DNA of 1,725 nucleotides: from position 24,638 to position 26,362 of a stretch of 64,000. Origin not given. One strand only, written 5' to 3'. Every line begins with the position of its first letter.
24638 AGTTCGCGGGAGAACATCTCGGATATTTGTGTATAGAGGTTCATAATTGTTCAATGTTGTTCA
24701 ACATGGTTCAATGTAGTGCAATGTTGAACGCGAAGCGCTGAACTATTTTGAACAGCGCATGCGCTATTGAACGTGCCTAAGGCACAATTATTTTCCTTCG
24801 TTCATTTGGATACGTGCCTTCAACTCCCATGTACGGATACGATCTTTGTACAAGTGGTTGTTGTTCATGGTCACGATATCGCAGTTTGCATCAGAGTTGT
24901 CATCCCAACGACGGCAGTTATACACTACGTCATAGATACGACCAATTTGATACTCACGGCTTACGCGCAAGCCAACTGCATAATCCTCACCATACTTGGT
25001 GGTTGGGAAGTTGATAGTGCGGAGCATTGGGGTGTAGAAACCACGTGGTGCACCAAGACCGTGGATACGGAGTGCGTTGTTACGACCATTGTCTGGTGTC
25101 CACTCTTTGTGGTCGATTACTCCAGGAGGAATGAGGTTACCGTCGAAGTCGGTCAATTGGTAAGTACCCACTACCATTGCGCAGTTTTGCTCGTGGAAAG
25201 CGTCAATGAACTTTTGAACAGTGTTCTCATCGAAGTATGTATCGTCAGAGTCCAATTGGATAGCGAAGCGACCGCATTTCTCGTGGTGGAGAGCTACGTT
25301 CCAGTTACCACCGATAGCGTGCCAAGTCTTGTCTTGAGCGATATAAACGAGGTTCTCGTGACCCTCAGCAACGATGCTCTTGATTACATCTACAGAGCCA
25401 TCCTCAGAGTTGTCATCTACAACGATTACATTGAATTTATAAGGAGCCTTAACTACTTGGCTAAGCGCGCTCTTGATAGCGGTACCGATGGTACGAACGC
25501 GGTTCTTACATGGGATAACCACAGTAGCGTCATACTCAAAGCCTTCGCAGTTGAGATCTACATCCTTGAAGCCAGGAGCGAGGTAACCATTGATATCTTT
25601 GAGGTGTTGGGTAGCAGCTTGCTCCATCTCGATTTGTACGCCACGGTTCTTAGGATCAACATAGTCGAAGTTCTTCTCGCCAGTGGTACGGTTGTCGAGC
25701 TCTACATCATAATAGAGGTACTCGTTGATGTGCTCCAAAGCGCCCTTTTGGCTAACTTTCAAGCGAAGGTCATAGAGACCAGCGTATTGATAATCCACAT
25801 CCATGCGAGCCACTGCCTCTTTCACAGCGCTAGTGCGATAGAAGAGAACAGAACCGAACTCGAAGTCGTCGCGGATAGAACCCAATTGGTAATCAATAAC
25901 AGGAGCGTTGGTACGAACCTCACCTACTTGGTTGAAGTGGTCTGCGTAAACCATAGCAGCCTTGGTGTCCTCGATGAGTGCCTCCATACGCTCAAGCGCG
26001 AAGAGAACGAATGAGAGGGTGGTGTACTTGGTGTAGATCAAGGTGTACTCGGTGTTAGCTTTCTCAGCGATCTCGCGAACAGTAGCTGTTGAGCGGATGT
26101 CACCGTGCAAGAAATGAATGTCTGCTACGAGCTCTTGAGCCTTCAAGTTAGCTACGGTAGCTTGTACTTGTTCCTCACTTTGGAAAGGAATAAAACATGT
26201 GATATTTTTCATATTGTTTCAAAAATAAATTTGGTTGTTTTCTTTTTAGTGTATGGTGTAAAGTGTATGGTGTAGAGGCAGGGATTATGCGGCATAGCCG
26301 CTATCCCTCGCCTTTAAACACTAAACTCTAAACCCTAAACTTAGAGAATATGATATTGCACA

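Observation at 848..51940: Degenerate short tandem word arrays occupy most spacers, and several words are shared between distant loci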

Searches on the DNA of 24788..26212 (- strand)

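Call 75: search_rna_families(source=L060, start=11380, end=11780, threshold=evalue, max_evalue=0.01)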
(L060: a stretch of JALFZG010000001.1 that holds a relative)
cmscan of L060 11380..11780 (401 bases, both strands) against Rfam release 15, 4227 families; matches with E-value up to 0.01: 0.
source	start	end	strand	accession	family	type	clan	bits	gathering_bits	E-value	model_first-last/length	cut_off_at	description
